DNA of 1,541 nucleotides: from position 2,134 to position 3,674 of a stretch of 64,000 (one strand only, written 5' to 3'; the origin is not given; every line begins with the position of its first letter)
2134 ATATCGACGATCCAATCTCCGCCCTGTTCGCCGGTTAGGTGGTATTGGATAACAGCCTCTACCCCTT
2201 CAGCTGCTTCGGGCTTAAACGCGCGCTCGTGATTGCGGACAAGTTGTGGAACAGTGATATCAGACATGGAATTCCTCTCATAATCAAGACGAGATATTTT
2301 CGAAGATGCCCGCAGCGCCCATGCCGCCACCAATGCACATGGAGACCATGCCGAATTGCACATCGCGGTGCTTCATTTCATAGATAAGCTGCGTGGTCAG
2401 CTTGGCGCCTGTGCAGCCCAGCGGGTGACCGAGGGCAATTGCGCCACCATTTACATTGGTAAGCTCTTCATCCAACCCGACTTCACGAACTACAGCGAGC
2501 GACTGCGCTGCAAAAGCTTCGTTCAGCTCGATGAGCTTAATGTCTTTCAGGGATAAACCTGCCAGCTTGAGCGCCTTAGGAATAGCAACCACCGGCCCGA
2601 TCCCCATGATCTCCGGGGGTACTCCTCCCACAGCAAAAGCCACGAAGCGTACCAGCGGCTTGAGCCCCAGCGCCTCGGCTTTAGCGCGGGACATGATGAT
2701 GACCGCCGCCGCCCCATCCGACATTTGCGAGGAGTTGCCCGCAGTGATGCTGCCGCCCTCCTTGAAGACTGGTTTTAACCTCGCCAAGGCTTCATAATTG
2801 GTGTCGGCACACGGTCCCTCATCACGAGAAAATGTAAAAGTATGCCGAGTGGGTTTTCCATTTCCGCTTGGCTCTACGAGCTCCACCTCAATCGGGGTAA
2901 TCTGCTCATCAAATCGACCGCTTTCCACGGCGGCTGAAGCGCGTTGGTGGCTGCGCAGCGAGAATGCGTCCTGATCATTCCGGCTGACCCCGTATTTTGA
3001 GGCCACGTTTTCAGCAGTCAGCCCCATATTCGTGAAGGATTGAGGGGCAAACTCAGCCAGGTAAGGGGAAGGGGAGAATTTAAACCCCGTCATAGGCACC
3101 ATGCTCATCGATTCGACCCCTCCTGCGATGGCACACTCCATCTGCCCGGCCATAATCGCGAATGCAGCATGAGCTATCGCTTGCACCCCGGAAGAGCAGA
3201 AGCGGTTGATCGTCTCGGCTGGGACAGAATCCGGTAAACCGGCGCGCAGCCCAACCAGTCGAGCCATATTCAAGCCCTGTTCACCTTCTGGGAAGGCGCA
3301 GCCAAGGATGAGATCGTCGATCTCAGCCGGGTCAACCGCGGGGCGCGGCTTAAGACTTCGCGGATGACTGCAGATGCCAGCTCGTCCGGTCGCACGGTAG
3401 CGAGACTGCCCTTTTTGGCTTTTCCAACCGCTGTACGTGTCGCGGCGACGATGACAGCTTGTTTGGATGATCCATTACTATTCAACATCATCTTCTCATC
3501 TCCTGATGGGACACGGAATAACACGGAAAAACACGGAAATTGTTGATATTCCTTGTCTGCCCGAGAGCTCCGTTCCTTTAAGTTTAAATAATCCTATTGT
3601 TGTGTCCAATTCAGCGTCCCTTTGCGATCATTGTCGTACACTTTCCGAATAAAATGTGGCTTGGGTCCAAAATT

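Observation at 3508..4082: GxxExxY nuclease-fold gene on a cassette bounded by inverted arrays of three 10-bp ACACGGA repeats, inserted exactly between the fadN stop and the thiolase RBS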

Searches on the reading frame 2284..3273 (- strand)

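Call 5: search_protein_families(library=pfam, proteins=[window:2284-3273:-])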
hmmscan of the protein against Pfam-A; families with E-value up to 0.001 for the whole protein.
window:2284-3273:- (329 aa): 3 families
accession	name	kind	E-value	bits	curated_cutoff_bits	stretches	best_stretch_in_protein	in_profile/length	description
PF00108.29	Thiolase_N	-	1.4e-56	192.2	26.4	1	2-196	61-259/260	Thiolase, N-terminal domain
PF02803.24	Thiolase_C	-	5e-48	162.2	27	1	204-325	1-122/123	Thiolase, C-terminal domain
PF00109.32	ketoacyl-synt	-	8.1e-06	26.1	20.8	1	19-57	167-205/252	Beta-ketoacyl synthase, N-terminal domain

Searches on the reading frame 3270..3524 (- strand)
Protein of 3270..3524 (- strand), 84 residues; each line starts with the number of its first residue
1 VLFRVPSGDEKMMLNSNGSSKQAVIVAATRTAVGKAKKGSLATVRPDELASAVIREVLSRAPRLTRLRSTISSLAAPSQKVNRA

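Call 5: search_protein_families(library=pfam, proteins=[window:3270-3524:-])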
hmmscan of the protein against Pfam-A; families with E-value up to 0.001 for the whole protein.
window:3270-3524:- (84 aa): 1 family
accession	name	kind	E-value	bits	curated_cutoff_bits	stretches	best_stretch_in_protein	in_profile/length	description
PF00108.29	Thiolase_N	-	1.2e-05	25.3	26.4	1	24-62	2-39/260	Thiolase, N-terminal domain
